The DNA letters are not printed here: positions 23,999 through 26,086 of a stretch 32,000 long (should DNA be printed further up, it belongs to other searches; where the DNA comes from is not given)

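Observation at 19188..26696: Unclassified methyltransferase-linked module beside CRISPR-Cas: two dissimilar MTases converging on a two-gene operon of unknown proteins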

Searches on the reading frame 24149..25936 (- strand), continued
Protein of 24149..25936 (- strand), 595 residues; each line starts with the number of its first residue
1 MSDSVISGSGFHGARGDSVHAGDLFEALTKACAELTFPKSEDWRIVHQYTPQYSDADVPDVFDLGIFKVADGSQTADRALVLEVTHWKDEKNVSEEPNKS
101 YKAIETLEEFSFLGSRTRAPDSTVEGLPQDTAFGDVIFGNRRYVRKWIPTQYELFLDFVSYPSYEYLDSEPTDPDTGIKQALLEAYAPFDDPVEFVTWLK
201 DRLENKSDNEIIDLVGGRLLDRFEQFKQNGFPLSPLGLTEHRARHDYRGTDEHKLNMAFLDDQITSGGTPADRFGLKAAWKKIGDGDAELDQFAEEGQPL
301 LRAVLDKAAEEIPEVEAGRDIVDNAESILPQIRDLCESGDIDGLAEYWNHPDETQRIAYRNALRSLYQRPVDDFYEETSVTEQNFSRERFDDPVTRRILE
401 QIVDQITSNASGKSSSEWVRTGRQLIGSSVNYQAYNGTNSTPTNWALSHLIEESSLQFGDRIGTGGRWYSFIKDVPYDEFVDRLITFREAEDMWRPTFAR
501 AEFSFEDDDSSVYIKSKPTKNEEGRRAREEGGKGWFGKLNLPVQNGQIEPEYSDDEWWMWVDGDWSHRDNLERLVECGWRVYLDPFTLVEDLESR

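Call 46: find_encoding_contigs(protein=P0040, flank=8000, max_places=3)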
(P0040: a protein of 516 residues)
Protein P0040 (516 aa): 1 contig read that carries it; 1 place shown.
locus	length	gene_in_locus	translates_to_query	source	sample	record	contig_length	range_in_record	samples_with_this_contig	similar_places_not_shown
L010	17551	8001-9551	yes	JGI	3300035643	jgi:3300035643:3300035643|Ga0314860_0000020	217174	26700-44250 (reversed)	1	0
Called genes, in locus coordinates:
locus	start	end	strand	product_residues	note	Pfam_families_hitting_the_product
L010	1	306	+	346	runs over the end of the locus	-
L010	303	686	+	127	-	-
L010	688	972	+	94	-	-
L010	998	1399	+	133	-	-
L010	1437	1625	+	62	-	-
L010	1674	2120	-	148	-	-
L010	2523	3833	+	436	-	PF02463:SMC_N (faint), PF00005:ABC_tran (faint)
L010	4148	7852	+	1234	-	PF07669:Eco57I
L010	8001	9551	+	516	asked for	-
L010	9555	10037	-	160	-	-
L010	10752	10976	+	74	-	-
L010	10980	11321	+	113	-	PF26485:DUF8156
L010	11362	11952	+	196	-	PF14791:DNA_pol_B_thumb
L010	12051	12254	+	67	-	-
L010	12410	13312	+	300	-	-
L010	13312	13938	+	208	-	-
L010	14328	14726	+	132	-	-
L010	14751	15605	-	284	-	-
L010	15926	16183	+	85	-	-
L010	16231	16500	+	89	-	-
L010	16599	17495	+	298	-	PF00589:Phage_integrase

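Call 48: find_encoding_contigs(protein=P0042, flank=8000, max_places=3)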
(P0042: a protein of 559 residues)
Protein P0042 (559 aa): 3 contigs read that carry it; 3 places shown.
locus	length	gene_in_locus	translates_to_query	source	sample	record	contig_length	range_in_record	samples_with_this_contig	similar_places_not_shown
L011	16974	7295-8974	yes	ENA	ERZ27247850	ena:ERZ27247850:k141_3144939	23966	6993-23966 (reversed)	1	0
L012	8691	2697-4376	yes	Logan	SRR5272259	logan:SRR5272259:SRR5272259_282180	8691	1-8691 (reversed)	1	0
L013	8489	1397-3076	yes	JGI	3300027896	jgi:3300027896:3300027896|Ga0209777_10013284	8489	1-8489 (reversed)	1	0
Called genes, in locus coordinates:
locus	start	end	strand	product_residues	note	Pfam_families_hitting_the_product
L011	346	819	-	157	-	-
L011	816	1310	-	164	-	-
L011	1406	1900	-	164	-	-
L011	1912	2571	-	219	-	PF12705:PDDEXK_1 (weak)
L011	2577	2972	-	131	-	-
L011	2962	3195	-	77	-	-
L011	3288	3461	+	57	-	-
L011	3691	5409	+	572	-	PF01555:N6_N4_Mtase, PF01170:UPF0020 (faint), PF02086:MethyltransfD12 (weak), PF01555:N6_N4_Mtase (weak)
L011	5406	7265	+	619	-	PF02384:N6_Mtase (weak), PF07669:Eco57I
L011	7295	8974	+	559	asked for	-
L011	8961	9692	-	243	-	-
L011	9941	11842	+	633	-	PF00730:HhH-GPD, PF00145:DNA_methylase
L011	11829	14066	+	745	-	PF24957:DrmE_C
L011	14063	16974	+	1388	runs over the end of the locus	PF00270:DEAD (faint)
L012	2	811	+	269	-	?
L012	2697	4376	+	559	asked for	-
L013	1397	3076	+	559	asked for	-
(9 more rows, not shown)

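Call 49: find_encoding_contigs(protein=P0047, flank=8000, max_places=3)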
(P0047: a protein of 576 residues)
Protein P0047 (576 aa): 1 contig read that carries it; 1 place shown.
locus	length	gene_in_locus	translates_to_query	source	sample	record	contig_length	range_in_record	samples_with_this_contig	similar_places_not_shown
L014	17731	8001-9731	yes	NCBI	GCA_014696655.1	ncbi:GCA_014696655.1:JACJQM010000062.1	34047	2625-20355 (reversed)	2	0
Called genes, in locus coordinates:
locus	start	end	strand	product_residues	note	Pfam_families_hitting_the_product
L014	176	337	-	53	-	-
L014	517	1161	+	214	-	PF01656:CbiA, PF07015:VirC1, PF09140:MipZ (weak), PF10609:ParA (weak), PF13614:AAA_31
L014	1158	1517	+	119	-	-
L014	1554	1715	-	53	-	-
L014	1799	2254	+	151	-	-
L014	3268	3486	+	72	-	-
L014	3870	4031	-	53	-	-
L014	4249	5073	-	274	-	PF13613:HTH_Tnp_4, PF01609:DDE_Tnp_1, PF13359:DDE_Tnp_4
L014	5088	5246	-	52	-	-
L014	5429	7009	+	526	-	PF18862:ApeA_NTD1, PF18739:HEPN_Apea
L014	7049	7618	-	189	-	PF00589:Phage_integrase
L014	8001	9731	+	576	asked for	-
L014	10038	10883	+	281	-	-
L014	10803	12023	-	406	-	PF00145:DNA_methylase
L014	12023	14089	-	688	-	PF02384:N6_Mtase (weak), PF07669:Eco57I, PF12950:TaqI_C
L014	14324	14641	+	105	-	-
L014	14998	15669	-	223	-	PF00072:Response_reg, PF00196:GerE, PF02796:HTH_7 (weak)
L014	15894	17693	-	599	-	-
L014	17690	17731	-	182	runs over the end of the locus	-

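Call 50: find_encoding_contigs(protein=P0048, flank=8000, max_places=3)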
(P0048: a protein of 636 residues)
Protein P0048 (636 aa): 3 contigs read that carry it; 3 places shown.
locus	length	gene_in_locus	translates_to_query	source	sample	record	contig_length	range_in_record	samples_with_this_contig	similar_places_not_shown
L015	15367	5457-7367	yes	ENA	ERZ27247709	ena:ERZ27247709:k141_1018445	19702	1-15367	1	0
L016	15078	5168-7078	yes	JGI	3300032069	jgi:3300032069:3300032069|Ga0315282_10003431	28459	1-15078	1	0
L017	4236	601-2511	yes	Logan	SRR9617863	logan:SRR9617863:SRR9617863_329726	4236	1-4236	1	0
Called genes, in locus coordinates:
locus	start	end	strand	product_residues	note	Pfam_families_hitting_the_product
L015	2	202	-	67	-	?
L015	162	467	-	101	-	-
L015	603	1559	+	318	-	PF14520:HHH_5, PF00154:RecA_N, PF08423:Rad51, PF13481:AAA_25, PF06745:ATPase (weak)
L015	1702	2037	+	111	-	PF19891:DUF6364 (weak)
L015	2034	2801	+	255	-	PF02649:GCHY-1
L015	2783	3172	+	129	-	PF01242:PTPS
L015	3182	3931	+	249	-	PF00733:Asn_synthase, PF02540:NAD_synthase (weak), PF06508:QueC, PF24167:DUF7411 (weak)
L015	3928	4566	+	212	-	PF13353:Fer4_12, PF04055:Radical_SAM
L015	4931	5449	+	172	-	-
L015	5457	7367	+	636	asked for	-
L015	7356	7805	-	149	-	-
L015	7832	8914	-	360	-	-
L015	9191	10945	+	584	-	PF21818:DUF6884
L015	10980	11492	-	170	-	-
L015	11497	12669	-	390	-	PF01702:TGT (weak)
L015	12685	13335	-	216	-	PF21818:DUF6884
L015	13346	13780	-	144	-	-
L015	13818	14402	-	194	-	PF01844:HNH, PF14279:HNH_5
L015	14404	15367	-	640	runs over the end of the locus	PF01935:DUF87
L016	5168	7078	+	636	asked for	-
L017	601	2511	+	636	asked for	-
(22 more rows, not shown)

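Call 51: search_protein_families(library=ncbifam, alignment_id=A4, max_evalue=0.01)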
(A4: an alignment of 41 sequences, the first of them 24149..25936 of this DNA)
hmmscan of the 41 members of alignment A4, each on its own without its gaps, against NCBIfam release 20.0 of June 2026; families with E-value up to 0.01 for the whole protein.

A. member 1, window:24149-25936:- (595 aa): 0 families

B. families by the number of members that match (of 41 scanned): 2 families
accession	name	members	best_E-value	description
TIGR01884.1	cas_HTH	1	0.0036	CRISPR-associated CARF protein Csa3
TIGR04543.1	ketoArg_3Met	1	0.0066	2-ketoarginine methyltransferase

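Call 54: search_solved_structures(query=A4, max_evalue=10)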
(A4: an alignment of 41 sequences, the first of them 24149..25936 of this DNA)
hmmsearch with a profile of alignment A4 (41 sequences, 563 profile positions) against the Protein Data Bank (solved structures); distinct sequences matched with E-value up to 10: 10.
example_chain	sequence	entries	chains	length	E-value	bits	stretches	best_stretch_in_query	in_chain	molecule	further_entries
5wlq_A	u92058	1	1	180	0.083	14.6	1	150-277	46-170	Capsid assembly scaffolding protein,Myosin-7,Microtubule-associated protein RP/EB family m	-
9hlz_a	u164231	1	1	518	0.14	13.9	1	290-384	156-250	ATPase expression protein 1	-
6o0c_A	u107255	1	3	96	0.49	12.1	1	363-433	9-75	Design construct XAA_GVDQ mutant M4L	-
6o0i_A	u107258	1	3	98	0.58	11.8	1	363-442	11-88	Design construct XAA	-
6nyi_A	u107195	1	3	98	0.58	11.8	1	363-437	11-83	Design construct XXA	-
6nz1_A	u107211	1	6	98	0.59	11.8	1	363-432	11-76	Design construct XXA_GVDQ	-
6nxm_A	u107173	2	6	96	0.75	11.5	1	363-433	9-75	Design construct XAA_GVDQ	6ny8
1r57_A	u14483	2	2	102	0.86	11.3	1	347-431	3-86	conserved hypothetical protein | Acetyltransferase, GNAT family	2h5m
4dt0_A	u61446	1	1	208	1.4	10.6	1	168-304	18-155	V-type ATP synthase subunit E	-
2dm9_A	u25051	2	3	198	4.6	8.9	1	168-304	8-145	V-type ATP synthase subunit E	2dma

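Call 62: find_related_loci(query=A5, collection=genome_contigs, flank=8000)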
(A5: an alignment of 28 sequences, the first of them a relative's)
Query A5 (576 aa) in genome_contigs; peptide patterns used: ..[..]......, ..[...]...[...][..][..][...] (x = any residue, [..] = any of these).
40 stretches matched a pattern; 10 encode a relative of the query (tblastn E <= 1e-3); 7 distinct loci.
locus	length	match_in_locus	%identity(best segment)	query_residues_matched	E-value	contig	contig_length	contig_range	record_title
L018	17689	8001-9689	51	12-574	0e+0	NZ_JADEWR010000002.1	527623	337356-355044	Nodosilinea sp. LEGE 06152 Contig_2, whole genome shotgun sequence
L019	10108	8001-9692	44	11-574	1e-157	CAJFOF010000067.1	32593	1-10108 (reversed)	uncultured Lachnospiraceae bacterium isolate Coassembly_mag_301 genome assembly, contig: MAGpy_11413_min2k_bin_301_fak87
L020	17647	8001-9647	38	12-571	2e-103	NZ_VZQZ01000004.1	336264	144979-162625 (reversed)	Oryzomonas japonica strain Red96 contig4, whole genome shotgun sequence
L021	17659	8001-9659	39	11-574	4e-118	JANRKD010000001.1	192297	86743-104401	MAG: Alphaproteobacteria bacterium isolate bins.32 k141_1864051, whole genome shotgun sequence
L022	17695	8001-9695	45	12-576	1e-158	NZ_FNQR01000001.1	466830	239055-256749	Thalassobacillus cyri strain CCM7597, whole genome shotgun sequence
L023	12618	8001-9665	38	7-575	4e-112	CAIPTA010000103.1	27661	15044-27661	MAG: Oligoflexia bacterium isolate T7-022_bin-565 genome assembly, contig: bin-565:103/202, whole genome shotgun sequenc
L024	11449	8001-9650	28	16-574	5e-50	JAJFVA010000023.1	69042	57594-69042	MAG: Methanoregulaceae archaeon isolate bin.599 k141_1295847, whole genome shotgun sequence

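Call 67: search_protein_families(library=pfam, proteins=[L018:10646-11863:-, L018:11877-13931:-, L020:10536-11660:-, L020:11657-13462:-, L022:3831-6041:+, L022:6038-7810:+, L015:4931-5449:+, L015:7356-7805:-, L015:7832-8914:-, L010:3944-7852:+], max_evalue=0.001)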
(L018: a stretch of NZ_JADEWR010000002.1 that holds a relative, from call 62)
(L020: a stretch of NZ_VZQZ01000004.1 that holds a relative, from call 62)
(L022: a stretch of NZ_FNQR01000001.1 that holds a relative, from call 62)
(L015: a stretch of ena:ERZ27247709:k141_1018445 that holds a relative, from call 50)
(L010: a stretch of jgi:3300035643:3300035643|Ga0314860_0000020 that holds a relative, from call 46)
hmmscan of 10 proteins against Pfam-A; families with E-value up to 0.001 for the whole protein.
L018:10646-11863:- (405 aa): 1 family
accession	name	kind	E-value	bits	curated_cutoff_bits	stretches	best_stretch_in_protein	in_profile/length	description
PF00145.23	DNA_methylase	-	9.9e-66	222.8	22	1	19-376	2-323/324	C-5 cytosine-specific DNA methylase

L018:11877-13931:- (684 aa): 3 families
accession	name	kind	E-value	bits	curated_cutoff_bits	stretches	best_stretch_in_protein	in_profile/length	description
PF07669.17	Eco57I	-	2.8e-24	86.6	25.3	1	206-366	2-171/171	Eco57I restriction-modification methylase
PF12950.13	TaqI_C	-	2.6e-11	44.3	26.5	1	483-632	2-118/118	TaqI-like C-terminal specificity domain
PF02384.22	N6_Mtase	-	0.0003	20.7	20.4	1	256-384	110-236/311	N-6 DNA Methylase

L020:10536-11660:- (374 aa): 2 families
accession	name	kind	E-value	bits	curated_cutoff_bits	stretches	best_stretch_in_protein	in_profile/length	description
PF00145.23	DNA_methylase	-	5.8e-66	223.6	22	1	18-371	2-323/324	C-5 cytosine-specific DNA methylase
PF09445.16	Methyltransf_15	-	4.4e-05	23.6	22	1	18-96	3-87/165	RNA cap guanine-N2 methyltransferase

L020:11657-13462:- (601 aa): 3 families
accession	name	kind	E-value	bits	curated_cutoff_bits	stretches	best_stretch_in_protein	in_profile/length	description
PF07669.17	Eco57I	-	2.6e-23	83.4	25.3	1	183-288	61-171/171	Eco57I restriction-modification methylase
PF02384.22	N6_Mtase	-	2.3e-07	30.9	20.4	1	55-306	20-236/311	N-6 DNA Methylase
PF12950.13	TaqI_C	-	5.2e-05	23.9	26.5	1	455-536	32-104/118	TaqI-like C-terminal specificity domain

L022:3831-6041:+ (736 aa): 4 families
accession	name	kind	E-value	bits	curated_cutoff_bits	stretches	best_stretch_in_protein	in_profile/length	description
PF02384.22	N6_Mtase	-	4.4e-26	92.4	20.4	1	167-427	3-234/311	N-6 DNA Methylase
PF07669.17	Eco57I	-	3.3e-18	66.8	25.3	1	241-403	1-164/171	Eco57I restriction-modification methylase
PF20473.4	MmeI_Mtase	-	1.2e-05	25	27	1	214-341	23-159/259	MmeI, DNA-methyltransferase domain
PF01170.24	UPF0020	-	0.00029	21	22.3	1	212-342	30-145/197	RMKL-like, methyltransferase domain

L022:6038-7810:+ (590 aa): 3 families
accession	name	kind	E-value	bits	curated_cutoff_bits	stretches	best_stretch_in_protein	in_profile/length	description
PF01555.25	N6_N4_Mtase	-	7.5e-20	72.3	26.7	2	32-90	160-218/221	DNA methylase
PF03602.21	Cons_hypoth95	-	4.9e-06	26.8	24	0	353-425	88-159/182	Conserved hypothetical protein 95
PF01170.24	UPF0020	-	5.1e-06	26.8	22.3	0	53-66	28-41/197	RMKL-like, methyltransferase domain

L015:4931-5449:+ (172 aa): 0 families

L015:7356-7805:- (149 aa): 0 families

L015:7832-8914:- (360 aa): 1 family
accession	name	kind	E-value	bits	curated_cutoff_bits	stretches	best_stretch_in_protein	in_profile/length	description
PF01702.25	TGT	-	4.3e-05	23.2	26.3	1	43-339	62-354/357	Queuine tRNA-ribosyltransferase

L010:3944-7852:+ (1302 aa): 7 families
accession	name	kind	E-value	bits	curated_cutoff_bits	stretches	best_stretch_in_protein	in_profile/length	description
PF01555.25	N6_N4_Mtase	-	1.4e-14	55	26.7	1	35-94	160-219/221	DNA methylase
PF07669.17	Eco57I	-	3.6e-11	43.9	25.3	1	778-924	1-161/171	Eco57I restriction-modification methylase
PF01170.24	UPF0020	-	3.3e-06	27.4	22.3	0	368-397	111-139/197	RMKL-like, methyltransferase domain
PF03602.21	Cons_hypoth95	-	1.1e-05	25.7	24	0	342-407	75-143/182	Conserved hypothetical protein 95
PF02384.22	N6_Mtase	-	7.9e-05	22.6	20.4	0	846-904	123-188/311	N-6 DNA Methylase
PF02086.21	MethyltransfD12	-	0.00011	22.5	22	0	52-115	19-78/253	D12 class N6 adenine-specific DNA methyltransferase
PF05175.20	MTS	-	0.0006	19.9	23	0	358-449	76-166/170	Methyltransferase small domain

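Call 74: search_dna_similar(query=window:24149-25936:-, collection=plasmids, mode=protein, max_evalue=0.001)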
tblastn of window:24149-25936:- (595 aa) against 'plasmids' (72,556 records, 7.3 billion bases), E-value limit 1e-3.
No match.

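Call 75: search_dna_similar(query=L022:7986-9704:+, collection=plasmids, mode=protein, max_evalue=0.001)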
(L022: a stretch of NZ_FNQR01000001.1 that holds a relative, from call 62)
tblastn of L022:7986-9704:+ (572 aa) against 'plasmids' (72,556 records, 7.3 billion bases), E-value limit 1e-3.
Records with a match: 1; places in all: 1; records where one place covers at least 80% of the query: 1.
Best place of each record, by identity: <60% 1.
By first word of the organism name: Psychrobacter 1.
By predicted mobility (MOB-suite, as given by PLSDB): non-mobilizable 1.
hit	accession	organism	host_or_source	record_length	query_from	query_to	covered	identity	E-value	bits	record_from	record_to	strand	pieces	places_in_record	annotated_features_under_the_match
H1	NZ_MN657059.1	Psychrobacter sp.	-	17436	6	557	97%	35.7%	8e-93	318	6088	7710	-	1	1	hypothetical protein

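Call 76: get_annotated_region(hit=H1, flank=6000)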
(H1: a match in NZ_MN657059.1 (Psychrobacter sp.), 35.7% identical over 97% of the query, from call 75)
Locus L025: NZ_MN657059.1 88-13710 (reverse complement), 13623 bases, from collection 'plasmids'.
description: Psychrobacter sp. strain ANT_P22 plasmid pA22P5, complete sequence
organism: Psychrobacter sp. (NCBI taxid 56811)
taxonomy: Bacteria; Pseudomonadota; Gammaproteobacteria; Moraxellales; Moraxellaceae; Psychrobacter; Psychrobacter sp.
host: -; source: -; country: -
typing (MOB-suite, as given by PLSDB): non-mobilizable
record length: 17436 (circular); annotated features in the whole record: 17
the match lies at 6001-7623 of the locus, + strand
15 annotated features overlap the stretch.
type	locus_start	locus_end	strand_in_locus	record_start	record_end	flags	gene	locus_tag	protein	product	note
CDS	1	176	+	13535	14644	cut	-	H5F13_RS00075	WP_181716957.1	competence protein CoiA family protein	-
CDS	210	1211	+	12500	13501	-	-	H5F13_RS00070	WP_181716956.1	DNA-binding protein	-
CDS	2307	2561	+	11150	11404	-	-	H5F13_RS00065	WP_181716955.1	hypothetical protein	-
CDS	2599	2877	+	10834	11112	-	-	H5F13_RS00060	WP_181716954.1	helix-turn-helix transcriptional regulator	-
CDS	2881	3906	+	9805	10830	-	-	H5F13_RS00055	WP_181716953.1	reverse transcriptase family protein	-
CDS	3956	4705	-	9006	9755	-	-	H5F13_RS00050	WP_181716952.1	hypothetical protein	-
CDS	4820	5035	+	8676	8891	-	-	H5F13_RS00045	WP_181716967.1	hypothetical protein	-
CDS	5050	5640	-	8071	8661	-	-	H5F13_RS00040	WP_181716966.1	recombinase family protein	GO:0006310 - DNA recombination [Evidence IEA]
CDS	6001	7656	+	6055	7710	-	-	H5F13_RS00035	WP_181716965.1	hypothetical protein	-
CDS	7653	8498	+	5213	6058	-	-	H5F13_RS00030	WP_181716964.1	hypothetical protein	-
CDS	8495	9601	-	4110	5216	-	-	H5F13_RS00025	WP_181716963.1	DNA cytosine methyltransferase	GO:0006304 - DNA modification [Evidence IEA]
CDS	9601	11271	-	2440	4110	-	-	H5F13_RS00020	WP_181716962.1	Eco57I restriction-modification methylase domain-containing protein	GO:0006304 - DNA modification [Evidence IEA]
CDS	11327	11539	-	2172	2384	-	-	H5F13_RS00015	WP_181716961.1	plasmid partition protein ParG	-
CDS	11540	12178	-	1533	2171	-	parA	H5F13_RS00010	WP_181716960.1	ParA family partition ATPase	-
CDS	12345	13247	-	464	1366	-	-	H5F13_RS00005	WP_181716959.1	replication initiation protein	GO:0006270 - DNA replication initiation [Evidence IEA]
